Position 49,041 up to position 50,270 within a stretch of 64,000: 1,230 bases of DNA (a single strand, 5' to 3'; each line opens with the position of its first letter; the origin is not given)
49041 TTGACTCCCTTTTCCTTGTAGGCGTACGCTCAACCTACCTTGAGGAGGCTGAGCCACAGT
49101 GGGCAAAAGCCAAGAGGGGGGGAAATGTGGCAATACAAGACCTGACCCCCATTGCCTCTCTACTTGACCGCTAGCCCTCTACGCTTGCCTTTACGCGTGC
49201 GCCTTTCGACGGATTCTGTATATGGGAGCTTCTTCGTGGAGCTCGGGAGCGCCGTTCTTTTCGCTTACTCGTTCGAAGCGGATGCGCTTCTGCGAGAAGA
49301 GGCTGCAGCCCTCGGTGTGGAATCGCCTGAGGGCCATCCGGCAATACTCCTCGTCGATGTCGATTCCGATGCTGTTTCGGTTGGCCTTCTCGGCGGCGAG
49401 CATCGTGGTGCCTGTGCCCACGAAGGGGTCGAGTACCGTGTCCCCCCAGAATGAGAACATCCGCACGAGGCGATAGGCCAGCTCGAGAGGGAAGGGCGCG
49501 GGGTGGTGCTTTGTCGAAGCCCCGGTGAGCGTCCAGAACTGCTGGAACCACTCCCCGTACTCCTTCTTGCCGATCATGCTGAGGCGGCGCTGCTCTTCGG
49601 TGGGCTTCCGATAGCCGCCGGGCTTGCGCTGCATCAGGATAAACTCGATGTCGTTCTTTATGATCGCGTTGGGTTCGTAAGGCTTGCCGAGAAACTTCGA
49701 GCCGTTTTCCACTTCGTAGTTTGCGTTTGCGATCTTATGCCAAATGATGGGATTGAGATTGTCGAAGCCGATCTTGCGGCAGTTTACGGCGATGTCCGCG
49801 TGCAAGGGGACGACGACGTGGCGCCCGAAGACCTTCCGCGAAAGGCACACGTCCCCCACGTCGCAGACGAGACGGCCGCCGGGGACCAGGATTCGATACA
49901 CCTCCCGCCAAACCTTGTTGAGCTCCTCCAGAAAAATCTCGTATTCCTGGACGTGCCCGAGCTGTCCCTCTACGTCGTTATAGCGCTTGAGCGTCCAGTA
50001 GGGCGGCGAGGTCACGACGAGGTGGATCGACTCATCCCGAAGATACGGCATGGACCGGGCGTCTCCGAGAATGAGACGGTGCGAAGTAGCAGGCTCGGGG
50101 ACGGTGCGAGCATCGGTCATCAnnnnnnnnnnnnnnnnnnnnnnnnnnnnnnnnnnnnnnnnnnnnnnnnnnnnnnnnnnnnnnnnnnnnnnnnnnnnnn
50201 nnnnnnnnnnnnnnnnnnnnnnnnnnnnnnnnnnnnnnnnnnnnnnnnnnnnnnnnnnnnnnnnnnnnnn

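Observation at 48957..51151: Horizontally acquired restriction-modification cassette flanked by ~170-190 bp imperfect inverted repeats between hemD and polA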

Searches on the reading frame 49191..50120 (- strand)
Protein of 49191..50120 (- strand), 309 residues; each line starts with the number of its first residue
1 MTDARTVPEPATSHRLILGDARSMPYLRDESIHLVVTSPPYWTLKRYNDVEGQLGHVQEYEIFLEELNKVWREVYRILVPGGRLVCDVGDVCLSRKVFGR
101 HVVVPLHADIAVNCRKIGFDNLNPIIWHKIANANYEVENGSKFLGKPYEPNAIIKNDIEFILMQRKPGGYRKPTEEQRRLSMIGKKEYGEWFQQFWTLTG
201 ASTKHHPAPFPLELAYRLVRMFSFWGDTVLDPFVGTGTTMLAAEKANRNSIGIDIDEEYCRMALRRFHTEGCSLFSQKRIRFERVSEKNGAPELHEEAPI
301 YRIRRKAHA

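Call 6: search_protein_families(library=pfam, proteins=[window:49191-50120:-], max_evalue=0.01)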
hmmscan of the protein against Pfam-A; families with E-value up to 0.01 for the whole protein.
window:49191-50120:- (309 aa): 4 families
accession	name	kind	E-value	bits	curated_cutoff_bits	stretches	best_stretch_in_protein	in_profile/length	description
PF01555.25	N6_N4_Mtase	-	6.1e-45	154.3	26.7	1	32-263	1-219/221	DNA methylase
PF08241.18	Methyltransf_11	-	1.6e-06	29.1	21.2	0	63-86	72-95/95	Methyltransferase domain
PF13649.12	Methyltransf_25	-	9.2e-06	26.7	27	0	229-272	1-46/97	Methyltransferase domain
PF01170.24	UPF0020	-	0.00047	20.3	22.3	0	205-249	7-52/197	RMKL-like, methyltransferase domain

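Call 18: list_cluster_members(proteins=[P0001, window:49191-50120:-, window:47986-48753:+, window:51229-53733:+])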
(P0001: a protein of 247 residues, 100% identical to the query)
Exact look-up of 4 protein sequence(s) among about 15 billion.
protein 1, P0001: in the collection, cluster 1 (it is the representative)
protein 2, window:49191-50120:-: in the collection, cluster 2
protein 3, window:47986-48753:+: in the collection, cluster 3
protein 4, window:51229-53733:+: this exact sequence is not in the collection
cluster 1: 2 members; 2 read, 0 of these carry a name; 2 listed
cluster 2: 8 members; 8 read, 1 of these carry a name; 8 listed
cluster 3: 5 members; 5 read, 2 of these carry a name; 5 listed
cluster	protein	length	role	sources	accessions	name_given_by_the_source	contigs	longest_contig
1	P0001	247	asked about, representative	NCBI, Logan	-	-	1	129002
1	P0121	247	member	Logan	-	-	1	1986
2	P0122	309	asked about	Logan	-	-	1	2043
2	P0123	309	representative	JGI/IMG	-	-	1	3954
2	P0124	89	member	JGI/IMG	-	site-specific DNA-methyltransferase (adenine-specific)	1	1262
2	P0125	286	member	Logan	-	-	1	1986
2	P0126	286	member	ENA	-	-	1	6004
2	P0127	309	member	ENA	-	-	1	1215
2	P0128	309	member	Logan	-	-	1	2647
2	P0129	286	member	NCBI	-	-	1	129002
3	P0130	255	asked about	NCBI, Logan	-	-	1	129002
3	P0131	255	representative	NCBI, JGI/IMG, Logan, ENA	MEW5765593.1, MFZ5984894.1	MAG: uroporphyrinogen-III synthase [Acidobacteriota bacterium]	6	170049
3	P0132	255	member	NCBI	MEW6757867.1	MAG: uroporphyrinogen-III synthase [Acidobacteriota bacterium]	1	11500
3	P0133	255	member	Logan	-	-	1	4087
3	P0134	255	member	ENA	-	-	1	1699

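Call 45: search_protein_families(library=pfam, proteins=[L008:7553-8710:+, L008:8811-9161:+, L007:1787-2197:+], max_evalue=0.01)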
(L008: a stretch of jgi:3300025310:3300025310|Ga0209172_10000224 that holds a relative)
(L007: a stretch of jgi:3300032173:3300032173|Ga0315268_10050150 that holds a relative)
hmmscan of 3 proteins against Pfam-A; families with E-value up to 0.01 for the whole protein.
L008:7553-8710:+ (385 aa): 0 families

L008:8811-9161:+ (116 aa): 1 family
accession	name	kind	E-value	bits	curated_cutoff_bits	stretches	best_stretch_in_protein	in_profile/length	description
PF04306.18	DUF456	-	0.0029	18.3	29.4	1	6-90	20-94/139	Protein of unknown function (DUF456)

L007:1787-2197:+ (136 aa): 6 families
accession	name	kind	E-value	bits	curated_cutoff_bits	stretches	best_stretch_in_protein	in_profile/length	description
PF01381.28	HTH_3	-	6.9e-13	48.9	23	1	25-79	1-55/55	Helix-turn-helix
PF13560.12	HTH_31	-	1.5e-08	35.2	27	1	22-76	3-58/64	Helix-turn-helix domain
PF12844.13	HTH_19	-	2.5e-08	34.1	30.2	1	22-80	1-59/64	Helix-turn-helix domain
PF13744.12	HTH_37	-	0.00024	21.3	27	1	23-56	21-54/80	Helix-turn-helix domain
PF13443.12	HTH_26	-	0.00058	20.5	22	1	24-76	1-54/63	Cro/C1-type HTH DNA-binding domain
PF17849.7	OB_Dis3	-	0.0085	16.6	22.8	0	49-76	40-67/77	Dis3-like cold-shock domain 2 (CSD2)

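Call 47: search_protein_families(library=padloc, proteins=[L008:7553-8710:+, L008:8811-9161:+, window:49191-50120:-], max_evalue=0.01)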
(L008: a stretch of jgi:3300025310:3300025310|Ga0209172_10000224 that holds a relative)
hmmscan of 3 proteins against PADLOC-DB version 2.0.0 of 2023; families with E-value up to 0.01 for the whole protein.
L008:7553-8710:+ (385 aa): 1 family
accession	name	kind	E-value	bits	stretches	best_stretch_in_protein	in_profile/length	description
PDLC04110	PD-T7-5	-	1.2e-05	22.6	1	66-131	54-112/346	-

L008:8811-9161:+ (116 aa): 0 families

window:49191-50120:- (309 aa): 71 families (the best 25 are shown)
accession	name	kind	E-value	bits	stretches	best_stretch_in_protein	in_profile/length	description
PDLC03350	MTase_II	-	3.1e-67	225.2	1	7-268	51-296/312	Type II methyltransferase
PDLC03259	MTase_II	-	6.7e-66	220.8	1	12-279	2-267/423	Type II methyltransferase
PDLC03353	MTase_II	-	1.6e-56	189.7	1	14-268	10-251/260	Type II methyltransferase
PDLC03283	MTase_II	-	4.2e-56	188.7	1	12-268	3-272/352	Type II methyltransferase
PDLC03387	MTase_II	-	1.4e-34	117.5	2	111-270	132-278/289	Type II methyltransferase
PDLC03371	MTase_II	-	1.9e-29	101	1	15-270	12-255/260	Type II methyltransferase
PDLC03299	MTase_II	-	9.7e-27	92.2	2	202-278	192-266/296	Type II methyltransferase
PDLC03260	MTase_II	-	2.7e-25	87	2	157-269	201-309/349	Type II methyltransferase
PDLC03246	MTase_II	-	2.5e-20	70.9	1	21-262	121-361/376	Type II methyltransferase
PDLC03363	MTase_II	-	4.3e-20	70.3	1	201-267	52-118/294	Type II methyltransferase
PDLC03252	MTase_II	-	7.1e-19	66.3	2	193-269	278-355/365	Type II methyltransferase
PDLC03336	MTase_II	-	1.7e-17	61.6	1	19-96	34-111/421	Type II methyltransferase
PDLC03265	MTase_II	-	3e-17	61.1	2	202-266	263-327/333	Type II methyltransferase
PDLC03305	MTase_II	-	3.2e-17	60.9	1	190-301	167-276/513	Type II methyltransferase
PDLC03316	MTase_II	-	1.1e-16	58.8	2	15-129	38-145/390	Type II methyltransferase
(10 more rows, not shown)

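Call 48: search_protein_families(library=ncbifam, proteins=[L008:7553-8710:+, L008:8811-9161:+, window:49191-50120:-], max_evalue=0.01)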
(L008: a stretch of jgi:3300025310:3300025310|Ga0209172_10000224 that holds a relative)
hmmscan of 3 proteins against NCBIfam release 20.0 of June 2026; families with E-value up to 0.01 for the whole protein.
L008:7553-8710:+ (385 aa): 0 families

L008:8811-9161:+ (116 aa): 1 family
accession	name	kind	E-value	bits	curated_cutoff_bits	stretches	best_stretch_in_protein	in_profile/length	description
NF045849.1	ICE_MMCAP2_0565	equivalog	6.9e-05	22.5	40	1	5-64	4-64/80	Mbov_0395 family pilin-like conjugal transfer protein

window:49191-50120:- (309 aa): 7 families
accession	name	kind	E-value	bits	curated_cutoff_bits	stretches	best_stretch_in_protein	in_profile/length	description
NF008572.0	PRK11524.1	equivalog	7.7e-19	67.9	292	2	204-279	193-266/294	adenine-specific DNA-methyltransferase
NF010253.0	PRK13699.1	subfamily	1.5e-12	47.7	244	1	202-267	140-205/226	DNA methyltransferase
NF050803.1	DnaMtaseCcrMCaul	equivalog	2.3e-12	46.5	830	1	202-270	182-250/350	adenine-specific DNA-methyltransferase CcrM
TIGR01177.1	TIGR01177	hypoth_equivalog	4.3e-06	26.3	316.55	1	226-271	183-231/330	TIGR01177 family methyltransferase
NF043040.1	corrin_prot_MT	hypoth_equivalog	9.5e-05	21.9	180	0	219-272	35-88/216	corrinoid protein-associated methyltransferase CpaM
NF040721.1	Trm14_Arch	equivalog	0.00037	19.7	280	0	205-250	170-216/370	tRNA (guanine(6)-N2)-methyltransferase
NF045667.1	MTase_DVU1556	equivalog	0.001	18.5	155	0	64-94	97-125/213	DVU_1556 family methyltransferase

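Call 71: search_solved_structures(query=window:49191-50120:-, max_evalue=0.00001)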
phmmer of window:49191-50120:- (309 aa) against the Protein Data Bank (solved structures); distinct sequences matched with E-value up to 0.00001: 13.
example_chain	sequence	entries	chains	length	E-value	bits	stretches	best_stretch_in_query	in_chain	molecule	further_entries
2zie_A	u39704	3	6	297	1.1e-112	380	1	13-270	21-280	Putative modification methylase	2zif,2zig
8s9m_A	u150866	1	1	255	4.7e-15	59.2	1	190-270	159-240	DNA cytosine-N4 methyltransferase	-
8s9n_A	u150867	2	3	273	4.8e-15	59.2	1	190-270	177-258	DNA cytosine-N4 methyltransferase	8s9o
8urk_A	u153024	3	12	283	2.1e-11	47.2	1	201-268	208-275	Methyltransferase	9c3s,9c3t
9c3u_A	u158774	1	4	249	2.9e-11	46.8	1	201-267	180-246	Methyltransferase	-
1boo_A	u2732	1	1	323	6.9e-10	42.2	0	202-269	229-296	PROTEIN (N-4 CYTOSINE-SPECIFIC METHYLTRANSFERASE PVU II)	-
6pbd_A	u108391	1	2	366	8.6e-09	38.6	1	202-266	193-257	Modification methylase CcrMI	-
5hek_A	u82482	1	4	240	1.9e-08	37.5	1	198-268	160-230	Adenine specific DNA methyltransferase (DpnA)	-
5hfj_A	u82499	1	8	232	1.9e-08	37.5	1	198-267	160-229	Adenine specific DNA methyltransferase (DpnA)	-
1g60_A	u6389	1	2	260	5.7e-08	35.9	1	205-263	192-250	Adenine-specific Methyltransferase MboIIA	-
1eg2_A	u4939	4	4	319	7.1e-06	29.1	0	203-262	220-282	MODIFICATION METHYLASE RSRI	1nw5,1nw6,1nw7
6zxw_G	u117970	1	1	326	8.9e-06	28.7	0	207-272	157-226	tRNA (Guanine(10)-N2)-dimethyltransferase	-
1nw8_A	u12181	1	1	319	9.2e-06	28.7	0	203-262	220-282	MODIFICATION METHYLASE RSRI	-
